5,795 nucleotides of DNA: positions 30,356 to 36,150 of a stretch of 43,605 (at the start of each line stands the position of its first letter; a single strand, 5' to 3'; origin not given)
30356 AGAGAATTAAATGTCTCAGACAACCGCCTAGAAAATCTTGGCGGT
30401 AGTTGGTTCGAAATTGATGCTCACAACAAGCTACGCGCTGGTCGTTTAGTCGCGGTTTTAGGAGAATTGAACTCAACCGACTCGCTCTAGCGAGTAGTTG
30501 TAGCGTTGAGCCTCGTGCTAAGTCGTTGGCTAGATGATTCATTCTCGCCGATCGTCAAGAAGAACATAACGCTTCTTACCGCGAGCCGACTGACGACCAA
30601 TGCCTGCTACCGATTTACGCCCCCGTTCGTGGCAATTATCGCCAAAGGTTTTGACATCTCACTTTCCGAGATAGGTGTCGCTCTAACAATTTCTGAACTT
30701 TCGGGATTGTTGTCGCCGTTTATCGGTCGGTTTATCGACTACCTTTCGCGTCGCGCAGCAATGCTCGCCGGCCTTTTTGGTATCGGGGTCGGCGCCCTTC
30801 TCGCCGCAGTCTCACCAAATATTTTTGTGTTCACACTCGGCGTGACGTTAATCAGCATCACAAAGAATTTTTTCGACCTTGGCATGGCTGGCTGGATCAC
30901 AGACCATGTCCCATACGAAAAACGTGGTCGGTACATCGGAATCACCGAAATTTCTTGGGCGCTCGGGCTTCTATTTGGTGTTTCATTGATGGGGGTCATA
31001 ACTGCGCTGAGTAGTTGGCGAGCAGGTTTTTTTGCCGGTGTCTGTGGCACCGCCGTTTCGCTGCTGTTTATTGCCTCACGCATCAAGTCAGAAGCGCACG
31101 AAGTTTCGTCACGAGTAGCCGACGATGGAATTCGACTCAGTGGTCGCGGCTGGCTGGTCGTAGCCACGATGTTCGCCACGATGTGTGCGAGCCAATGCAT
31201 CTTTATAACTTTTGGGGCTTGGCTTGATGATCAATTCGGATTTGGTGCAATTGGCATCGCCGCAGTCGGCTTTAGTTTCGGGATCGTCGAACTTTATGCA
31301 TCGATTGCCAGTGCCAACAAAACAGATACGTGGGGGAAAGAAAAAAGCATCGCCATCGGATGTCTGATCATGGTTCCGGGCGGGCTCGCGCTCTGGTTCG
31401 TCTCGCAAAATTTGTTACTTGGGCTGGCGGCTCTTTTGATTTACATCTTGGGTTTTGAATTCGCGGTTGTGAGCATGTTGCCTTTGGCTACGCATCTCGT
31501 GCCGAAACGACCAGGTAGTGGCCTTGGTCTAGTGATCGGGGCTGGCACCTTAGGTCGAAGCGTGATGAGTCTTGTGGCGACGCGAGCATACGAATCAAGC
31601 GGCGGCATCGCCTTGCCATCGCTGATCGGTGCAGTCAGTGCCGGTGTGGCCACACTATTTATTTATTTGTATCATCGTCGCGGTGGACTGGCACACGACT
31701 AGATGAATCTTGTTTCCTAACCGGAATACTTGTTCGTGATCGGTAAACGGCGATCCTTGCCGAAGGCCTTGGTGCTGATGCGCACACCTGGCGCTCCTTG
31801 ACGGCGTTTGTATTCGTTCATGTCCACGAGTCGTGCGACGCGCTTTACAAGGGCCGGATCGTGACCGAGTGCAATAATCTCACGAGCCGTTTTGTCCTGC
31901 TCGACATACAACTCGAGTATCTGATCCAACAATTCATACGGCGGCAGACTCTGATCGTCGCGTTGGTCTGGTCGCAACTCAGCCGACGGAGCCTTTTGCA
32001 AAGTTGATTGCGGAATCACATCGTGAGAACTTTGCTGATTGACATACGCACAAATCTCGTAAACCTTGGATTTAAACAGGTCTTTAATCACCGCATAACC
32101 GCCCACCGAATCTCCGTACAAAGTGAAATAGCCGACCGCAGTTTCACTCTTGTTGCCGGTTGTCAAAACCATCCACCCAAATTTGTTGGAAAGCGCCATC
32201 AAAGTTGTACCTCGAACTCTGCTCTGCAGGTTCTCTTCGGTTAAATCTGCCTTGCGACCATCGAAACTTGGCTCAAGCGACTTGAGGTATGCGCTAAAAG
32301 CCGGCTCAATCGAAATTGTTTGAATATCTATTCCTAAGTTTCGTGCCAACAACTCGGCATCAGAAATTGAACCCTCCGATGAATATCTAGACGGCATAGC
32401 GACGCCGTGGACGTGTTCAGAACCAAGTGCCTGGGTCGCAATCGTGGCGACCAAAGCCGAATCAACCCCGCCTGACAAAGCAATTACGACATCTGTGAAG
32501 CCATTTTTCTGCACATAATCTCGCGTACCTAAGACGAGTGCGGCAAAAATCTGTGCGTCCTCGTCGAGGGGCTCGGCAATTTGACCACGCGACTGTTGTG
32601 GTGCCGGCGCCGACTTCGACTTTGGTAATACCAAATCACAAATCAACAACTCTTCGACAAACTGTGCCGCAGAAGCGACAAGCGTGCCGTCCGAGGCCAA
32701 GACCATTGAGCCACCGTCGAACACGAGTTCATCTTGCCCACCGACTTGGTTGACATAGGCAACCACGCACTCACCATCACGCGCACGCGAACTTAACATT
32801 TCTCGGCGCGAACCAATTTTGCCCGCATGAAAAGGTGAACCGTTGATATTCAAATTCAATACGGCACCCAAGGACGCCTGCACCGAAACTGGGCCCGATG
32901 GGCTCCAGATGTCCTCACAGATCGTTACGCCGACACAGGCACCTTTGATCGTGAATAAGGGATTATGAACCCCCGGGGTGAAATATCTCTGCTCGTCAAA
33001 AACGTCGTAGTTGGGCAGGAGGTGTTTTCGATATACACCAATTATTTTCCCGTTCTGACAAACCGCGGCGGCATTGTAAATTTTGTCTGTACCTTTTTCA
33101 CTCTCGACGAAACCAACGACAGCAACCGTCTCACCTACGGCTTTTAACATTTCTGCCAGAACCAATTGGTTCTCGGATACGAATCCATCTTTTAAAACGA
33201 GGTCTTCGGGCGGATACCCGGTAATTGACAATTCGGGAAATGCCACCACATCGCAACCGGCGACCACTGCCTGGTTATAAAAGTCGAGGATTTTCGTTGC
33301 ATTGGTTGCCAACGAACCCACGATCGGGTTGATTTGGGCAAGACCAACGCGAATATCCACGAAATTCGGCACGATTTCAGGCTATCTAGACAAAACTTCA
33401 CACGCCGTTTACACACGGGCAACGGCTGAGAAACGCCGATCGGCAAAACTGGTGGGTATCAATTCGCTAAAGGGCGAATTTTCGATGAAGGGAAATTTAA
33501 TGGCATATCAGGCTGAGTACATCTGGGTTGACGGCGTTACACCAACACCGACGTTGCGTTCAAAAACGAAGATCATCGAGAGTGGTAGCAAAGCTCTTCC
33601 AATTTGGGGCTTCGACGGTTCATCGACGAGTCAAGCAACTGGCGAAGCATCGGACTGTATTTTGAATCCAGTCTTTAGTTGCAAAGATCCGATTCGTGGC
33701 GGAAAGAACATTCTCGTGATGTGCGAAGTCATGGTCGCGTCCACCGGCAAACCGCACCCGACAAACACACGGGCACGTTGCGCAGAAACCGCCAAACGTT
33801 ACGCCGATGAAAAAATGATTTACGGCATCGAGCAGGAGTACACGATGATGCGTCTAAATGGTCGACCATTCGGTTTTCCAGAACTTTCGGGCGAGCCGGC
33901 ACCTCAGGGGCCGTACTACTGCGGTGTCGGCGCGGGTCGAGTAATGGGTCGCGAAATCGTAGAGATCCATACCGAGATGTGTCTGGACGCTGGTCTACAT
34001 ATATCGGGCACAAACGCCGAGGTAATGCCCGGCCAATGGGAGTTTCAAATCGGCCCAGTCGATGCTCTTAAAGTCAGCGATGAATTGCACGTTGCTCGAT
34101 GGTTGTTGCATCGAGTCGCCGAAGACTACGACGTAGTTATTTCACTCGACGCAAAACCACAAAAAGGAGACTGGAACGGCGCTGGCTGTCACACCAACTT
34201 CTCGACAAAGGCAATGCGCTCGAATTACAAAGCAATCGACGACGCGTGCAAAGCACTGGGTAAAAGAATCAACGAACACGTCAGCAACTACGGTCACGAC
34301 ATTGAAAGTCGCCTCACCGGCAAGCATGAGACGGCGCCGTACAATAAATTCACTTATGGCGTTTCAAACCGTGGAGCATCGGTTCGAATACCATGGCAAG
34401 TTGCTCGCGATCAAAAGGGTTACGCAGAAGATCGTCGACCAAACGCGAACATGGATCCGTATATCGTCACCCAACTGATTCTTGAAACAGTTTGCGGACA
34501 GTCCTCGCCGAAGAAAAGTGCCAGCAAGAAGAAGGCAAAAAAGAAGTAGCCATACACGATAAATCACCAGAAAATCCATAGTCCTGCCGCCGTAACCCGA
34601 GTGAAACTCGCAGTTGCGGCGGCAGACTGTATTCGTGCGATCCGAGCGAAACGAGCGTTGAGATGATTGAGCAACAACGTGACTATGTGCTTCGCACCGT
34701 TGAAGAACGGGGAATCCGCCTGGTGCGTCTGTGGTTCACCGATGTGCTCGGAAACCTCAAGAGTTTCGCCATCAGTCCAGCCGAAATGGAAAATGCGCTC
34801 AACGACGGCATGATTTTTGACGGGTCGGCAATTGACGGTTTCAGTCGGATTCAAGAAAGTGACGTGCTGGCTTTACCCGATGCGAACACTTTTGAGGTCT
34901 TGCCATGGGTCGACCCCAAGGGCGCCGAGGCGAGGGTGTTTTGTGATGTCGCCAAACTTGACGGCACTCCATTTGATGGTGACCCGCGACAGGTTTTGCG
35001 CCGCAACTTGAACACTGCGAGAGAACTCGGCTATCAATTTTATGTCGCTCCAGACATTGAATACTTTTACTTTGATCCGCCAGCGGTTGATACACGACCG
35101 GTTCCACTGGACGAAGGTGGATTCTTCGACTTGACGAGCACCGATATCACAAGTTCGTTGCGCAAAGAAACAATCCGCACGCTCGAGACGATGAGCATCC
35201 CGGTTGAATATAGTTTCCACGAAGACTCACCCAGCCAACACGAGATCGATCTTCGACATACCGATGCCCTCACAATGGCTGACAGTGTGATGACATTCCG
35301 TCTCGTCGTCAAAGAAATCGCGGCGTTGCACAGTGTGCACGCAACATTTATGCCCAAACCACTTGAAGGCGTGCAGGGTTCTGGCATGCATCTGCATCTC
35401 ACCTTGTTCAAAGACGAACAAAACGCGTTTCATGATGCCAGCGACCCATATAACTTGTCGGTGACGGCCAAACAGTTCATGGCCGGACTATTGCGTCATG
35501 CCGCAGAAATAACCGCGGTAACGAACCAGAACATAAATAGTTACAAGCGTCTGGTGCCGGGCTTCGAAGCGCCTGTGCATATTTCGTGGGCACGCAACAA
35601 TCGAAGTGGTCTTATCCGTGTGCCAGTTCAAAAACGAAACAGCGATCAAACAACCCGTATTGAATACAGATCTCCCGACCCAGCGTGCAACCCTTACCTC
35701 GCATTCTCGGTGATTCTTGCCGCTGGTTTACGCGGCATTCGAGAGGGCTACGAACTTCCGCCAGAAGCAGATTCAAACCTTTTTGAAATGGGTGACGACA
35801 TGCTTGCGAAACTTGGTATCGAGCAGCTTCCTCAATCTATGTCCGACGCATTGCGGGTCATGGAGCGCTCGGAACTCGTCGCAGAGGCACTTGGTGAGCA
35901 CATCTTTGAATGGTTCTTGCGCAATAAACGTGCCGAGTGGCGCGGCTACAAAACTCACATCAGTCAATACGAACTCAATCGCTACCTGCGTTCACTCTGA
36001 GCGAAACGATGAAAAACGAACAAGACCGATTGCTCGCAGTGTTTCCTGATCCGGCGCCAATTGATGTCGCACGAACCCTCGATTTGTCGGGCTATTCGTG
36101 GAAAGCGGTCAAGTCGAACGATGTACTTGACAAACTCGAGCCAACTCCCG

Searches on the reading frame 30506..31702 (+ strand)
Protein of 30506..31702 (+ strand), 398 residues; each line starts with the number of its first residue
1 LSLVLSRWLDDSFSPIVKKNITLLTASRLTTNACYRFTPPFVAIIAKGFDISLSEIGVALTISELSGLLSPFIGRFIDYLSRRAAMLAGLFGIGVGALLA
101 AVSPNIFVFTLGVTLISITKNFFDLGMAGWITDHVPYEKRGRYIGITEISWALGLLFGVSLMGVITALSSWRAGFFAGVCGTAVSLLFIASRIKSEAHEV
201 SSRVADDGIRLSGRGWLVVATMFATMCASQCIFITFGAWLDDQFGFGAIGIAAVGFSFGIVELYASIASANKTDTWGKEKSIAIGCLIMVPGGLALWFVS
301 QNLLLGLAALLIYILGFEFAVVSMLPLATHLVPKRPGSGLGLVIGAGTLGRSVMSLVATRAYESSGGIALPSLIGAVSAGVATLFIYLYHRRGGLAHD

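Call 63: search_protein_families(library=pfam, proteins=[window:30506-31702:+], max_evalue=0.0001)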
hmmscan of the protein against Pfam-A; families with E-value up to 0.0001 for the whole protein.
window:30506-31702:+ (398 aa): 1 family
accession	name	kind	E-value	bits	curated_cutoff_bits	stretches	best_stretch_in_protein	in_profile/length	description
PF07690.21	MFS_1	-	6e-34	117.9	33.4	1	36-353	13-345/347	Major Facilitator Superfamily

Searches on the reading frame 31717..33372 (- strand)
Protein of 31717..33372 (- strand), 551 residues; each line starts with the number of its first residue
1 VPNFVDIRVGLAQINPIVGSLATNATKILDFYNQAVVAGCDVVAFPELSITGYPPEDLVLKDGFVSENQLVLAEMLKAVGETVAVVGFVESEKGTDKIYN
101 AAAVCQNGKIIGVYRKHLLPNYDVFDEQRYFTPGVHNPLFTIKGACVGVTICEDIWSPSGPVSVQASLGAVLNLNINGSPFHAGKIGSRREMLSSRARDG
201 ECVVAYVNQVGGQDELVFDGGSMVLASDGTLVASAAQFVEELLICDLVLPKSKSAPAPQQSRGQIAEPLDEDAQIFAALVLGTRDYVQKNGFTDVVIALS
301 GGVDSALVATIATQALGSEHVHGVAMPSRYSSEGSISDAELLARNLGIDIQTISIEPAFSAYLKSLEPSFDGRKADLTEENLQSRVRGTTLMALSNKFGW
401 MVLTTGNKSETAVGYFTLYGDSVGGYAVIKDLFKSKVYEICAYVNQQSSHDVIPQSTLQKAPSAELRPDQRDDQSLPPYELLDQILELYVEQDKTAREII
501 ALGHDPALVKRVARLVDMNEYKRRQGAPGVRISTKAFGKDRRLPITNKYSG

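Call 67: search_protein_families(library=pfam, proteins=[window:31717-33372:-], max_evalue=0.00001)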
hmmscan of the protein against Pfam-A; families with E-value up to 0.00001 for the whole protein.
window:31717-33372:- (551 aa): 2 families
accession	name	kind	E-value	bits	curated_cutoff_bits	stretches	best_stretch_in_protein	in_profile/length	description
PF02540.23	NAD_synthase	-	1.7e-72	243.9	21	1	277-525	3-241/242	NAD synthase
PF00795.27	CN_hydrolase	-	1e-32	114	23.2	1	8-254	1-253/256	Carbon-nitrogen hydrolase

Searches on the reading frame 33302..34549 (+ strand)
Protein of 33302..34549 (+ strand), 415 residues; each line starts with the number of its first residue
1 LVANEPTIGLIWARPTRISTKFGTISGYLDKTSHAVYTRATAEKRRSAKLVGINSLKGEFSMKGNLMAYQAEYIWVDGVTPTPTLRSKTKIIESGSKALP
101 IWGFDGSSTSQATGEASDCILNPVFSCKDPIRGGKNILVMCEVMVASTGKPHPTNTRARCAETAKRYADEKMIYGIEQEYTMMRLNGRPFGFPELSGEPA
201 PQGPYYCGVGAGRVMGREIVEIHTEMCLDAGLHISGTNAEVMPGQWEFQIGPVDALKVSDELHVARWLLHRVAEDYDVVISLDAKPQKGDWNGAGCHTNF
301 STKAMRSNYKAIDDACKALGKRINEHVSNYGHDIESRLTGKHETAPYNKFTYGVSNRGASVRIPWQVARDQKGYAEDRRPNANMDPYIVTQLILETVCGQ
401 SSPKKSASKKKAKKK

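Call 67: search_protein_families(library=pfam, proteins=[window:33302-34549:+], max_evalue=0.00001)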
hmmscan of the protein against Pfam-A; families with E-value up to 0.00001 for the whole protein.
window:33302-34549:+ (415 aa): 2 families
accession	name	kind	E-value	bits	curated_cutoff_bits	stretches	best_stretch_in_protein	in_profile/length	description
PF00120.29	Gln-synt_C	-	3.6e-16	59.6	24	1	218-309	73-163/344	Glutamine synthetase, catalytic domain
PF03951.24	Gln-synt_N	-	6.5e-12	45.4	33.4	1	71-144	5-80/82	Glutamine synthetase, beta-Grasp domain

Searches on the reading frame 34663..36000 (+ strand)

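Call 67: search_protein_families(library=pfam, proteins=[window:34663-36000:+], max_evalue=0.00001)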
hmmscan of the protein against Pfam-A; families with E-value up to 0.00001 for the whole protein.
window:34663-36000:+ (445 aa): 2 families
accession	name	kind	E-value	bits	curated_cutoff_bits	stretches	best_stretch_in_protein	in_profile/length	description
PF00120.29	Gln-synt_C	-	2.3e-119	399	24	1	106-441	2-344/344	Glutamine synthetase, catalytic domain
PF03951.24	Gln-synt_N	-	9.7e-25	86.5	33.4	1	18-97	2-80/82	Glutamine synthetase, beta-Grasp domain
